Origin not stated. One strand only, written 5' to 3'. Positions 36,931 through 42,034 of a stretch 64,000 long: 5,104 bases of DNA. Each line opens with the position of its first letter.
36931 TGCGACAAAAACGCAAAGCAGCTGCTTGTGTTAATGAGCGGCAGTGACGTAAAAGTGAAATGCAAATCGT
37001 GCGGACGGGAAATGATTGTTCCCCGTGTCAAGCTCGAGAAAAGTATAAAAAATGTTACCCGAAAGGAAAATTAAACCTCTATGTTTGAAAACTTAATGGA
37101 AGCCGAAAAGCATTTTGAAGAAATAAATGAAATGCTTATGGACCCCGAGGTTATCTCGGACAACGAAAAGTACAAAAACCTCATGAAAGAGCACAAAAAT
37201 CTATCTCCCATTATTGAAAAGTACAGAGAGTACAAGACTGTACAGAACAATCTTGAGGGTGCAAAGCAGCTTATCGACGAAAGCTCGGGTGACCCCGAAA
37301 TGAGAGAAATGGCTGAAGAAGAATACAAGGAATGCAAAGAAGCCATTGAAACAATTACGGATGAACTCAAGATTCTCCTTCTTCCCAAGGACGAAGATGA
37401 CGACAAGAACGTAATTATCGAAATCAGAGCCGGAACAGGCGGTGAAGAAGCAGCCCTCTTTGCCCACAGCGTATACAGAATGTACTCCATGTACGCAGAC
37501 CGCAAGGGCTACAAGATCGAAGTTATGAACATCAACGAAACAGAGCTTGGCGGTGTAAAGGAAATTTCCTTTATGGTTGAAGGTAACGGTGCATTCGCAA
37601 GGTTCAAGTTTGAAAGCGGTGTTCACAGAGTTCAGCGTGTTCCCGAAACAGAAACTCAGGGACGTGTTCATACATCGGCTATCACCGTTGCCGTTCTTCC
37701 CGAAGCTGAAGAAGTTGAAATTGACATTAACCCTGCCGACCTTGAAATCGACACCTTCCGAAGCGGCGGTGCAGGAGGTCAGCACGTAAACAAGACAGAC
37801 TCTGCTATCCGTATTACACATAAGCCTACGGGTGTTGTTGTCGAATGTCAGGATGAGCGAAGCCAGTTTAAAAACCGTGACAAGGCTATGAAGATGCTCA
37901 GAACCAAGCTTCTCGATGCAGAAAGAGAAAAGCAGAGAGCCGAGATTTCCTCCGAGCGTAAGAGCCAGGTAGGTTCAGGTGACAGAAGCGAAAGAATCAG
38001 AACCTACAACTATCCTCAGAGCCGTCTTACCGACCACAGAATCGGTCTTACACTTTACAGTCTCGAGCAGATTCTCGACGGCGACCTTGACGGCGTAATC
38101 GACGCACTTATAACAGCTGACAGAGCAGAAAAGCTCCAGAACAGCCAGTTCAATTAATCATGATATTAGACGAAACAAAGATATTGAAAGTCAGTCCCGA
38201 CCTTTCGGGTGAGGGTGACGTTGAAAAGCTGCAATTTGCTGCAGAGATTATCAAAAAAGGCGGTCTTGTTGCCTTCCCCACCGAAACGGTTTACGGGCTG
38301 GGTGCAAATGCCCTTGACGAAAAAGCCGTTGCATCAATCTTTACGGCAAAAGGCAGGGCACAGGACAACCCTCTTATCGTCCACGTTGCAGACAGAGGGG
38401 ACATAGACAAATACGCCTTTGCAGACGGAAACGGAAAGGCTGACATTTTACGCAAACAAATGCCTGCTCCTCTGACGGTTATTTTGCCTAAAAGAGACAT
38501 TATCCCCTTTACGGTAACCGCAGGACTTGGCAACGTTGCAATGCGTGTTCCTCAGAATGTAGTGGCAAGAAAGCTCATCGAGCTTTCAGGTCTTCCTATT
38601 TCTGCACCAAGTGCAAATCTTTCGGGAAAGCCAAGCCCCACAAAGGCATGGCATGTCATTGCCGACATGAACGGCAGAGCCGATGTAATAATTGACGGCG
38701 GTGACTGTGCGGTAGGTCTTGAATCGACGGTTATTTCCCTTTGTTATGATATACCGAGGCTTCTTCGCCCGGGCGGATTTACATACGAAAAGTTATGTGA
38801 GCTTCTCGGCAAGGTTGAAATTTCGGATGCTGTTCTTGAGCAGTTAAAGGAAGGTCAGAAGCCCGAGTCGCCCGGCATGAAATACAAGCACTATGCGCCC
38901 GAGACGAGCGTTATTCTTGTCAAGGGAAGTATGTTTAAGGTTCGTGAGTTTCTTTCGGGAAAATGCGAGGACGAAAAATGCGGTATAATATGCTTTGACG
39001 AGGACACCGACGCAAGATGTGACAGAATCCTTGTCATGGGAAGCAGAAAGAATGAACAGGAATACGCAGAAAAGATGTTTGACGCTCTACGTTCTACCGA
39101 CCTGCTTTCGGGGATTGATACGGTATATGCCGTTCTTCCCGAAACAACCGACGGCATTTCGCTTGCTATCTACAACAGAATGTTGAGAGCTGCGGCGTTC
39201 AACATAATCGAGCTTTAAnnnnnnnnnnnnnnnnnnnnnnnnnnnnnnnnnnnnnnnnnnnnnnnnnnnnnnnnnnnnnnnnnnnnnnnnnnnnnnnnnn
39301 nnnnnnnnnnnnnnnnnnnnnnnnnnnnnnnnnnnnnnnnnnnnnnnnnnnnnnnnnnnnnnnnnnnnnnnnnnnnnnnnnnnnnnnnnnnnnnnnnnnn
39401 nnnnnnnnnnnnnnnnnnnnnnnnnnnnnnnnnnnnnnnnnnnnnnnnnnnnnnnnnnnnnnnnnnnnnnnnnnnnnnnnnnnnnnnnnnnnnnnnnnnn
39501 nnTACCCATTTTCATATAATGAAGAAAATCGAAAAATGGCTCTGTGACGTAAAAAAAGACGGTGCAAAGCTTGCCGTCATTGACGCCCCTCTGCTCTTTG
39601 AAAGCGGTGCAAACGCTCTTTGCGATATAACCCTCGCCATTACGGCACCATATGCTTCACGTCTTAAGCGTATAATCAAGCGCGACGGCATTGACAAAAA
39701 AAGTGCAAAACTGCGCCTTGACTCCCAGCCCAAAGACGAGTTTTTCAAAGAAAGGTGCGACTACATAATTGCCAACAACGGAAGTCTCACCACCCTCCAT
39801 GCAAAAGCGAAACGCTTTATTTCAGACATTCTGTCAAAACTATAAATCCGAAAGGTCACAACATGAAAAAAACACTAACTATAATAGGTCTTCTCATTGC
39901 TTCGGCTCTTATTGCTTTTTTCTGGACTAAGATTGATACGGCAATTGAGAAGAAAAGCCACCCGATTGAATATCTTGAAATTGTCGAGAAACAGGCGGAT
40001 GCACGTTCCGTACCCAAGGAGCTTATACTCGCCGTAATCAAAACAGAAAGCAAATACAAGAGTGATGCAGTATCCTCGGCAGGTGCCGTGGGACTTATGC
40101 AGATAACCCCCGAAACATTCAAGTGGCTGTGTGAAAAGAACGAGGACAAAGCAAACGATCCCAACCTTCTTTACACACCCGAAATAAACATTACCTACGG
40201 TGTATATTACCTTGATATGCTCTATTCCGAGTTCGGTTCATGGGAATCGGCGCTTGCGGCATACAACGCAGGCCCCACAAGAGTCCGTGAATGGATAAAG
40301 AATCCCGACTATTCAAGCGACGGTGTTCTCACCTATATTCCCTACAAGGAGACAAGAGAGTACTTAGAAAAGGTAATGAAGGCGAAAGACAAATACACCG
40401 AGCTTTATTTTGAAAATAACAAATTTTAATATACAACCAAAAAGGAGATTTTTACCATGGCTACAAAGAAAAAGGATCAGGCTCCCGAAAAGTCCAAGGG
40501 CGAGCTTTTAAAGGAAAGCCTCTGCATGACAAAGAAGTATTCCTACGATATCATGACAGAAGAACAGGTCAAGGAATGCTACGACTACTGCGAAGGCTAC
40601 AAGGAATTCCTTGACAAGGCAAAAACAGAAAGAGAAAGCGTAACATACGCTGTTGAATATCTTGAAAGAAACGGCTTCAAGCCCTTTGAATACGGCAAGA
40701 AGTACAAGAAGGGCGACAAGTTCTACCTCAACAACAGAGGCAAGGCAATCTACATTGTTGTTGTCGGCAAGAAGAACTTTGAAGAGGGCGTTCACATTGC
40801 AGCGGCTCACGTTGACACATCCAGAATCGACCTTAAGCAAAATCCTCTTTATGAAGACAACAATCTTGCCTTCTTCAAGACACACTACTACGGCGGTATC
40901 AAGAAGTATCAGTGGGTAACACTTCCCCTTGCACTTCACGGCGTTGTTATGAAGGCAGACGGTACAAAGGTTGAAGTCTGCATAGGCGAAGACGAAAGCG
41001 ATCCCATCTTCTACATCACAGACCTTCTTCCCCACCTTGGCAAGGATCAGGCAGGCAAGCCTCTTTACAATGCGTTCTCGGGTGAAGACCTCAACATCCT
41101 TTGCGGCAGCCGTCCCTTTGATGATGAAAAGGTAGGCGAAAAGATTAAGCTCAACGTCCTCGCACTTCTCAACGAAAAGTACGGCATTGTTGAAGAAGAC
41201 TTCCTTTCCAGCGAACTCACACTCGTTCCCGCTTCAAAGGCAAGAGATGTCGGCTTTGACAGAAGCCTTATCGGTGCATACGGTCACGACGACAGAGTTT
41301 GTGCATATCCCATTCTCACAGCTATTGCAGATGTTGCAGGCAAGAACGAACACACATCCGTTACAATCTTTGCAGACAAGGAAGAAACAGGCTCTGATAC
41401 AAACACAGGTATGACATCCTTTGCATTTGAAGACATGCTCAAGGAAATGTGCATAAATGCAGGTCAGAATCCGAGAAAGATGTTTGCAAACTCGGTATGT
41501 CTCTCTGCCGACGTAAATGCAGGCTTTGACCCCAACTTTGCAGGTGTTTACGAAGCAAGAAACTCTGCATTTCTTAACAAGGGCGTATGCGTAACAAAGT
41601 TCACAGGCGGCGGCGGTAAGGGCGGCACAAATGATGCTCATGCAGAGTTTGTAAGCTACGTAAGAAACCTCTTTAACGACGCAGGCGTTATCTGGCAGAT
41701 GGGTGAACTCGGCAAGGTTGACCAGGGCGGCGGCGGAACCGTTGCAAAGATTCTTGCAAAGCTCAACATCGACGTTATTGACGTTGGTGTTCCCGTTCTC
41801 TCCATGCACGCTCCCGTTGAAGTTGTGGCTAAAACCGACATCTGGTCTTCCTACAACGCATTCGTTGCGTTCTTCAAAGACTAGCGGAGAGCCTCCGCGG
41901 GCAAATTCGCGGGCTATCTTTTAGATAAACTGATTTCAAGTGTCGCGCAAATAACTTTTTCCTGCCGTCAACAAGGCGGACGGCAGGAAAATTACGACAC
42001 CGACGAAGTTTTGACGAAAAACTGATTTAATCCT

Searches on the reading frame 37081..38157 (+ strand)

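Call 76: search_protein_families(library=pfam, proteins=[window:37081-38157:+], max_evalue=0.00001)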
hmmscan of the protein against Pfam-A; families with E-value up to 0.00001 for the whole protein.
window:37081-38157:+ (358 aa): 2 families
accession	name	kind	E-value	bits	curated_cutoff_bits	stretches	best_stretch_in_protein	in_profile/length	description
PF03462.23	PCRF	-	6.1e-77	258.3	24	1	9-203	2-194/194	PCRF domain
PF00472.26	RF-1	-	5e-46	155.8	35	1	210-320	1-116/116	RF-1 domain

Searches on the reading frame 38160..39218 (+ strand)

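Call 76: search_protein_families(library=pfam, proteins=[window:38160-39218:+], max_evalue=0.00001)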
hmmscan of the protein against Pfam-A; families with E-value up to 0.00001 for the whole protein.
window:38160-39218:+ (352 aa): 2 families
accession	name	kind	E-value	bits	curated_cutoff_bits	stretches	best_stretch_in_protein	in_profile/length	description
PF01300.24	Sua5_yciO_yrdC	-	1.4e-51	174.9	25.1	1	29-205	1-178/178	Telomere recombination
PF03481.19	Sua5_C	-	5e-30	105.2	22.9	1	208-346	2-136/136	Threonylcarbamoyl-AMP synthase, C-terminal domain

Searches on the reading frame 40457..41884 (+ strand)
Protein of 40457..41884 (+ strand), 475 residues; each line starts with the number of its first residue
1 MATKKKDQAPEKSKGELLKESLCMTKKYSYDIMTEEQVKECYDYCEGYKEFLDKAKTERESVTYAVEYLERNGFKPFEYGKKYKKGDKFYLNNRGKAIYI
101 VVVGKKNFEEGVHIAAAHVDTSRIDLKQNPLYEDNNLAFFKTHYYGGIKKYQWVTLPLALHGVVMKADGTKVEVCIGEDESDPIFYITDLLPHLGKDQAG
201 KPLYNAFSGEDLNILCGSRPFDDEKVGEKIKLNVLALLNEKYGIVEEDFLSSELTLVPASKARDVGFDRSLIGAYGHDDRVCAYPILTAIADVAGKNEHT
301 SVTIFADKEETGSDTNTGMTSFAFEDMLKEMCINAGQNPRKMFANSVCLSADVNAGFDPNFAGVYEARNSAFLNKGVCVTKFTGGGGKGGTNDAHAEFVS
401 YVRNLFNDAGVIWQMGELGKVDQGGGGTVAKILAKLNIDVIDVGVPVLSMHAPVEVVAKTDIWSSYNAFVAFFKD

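Call 76: search_protein_families(library=pfam, proteins=[window:40457-41884:+], max_evalue=0.00001)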
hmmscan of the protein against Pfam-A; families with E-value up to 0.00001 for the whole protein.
window:40457-41884:+ (475 aa): 1 family
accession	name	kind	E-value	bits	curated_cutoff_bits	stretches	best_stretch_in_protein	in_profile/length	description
PF02127.20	Peptidase_M18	-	2.2e-84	284.2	24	1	51-473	1-432/432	Aminopeptidase I zinc metalloprotease (M18)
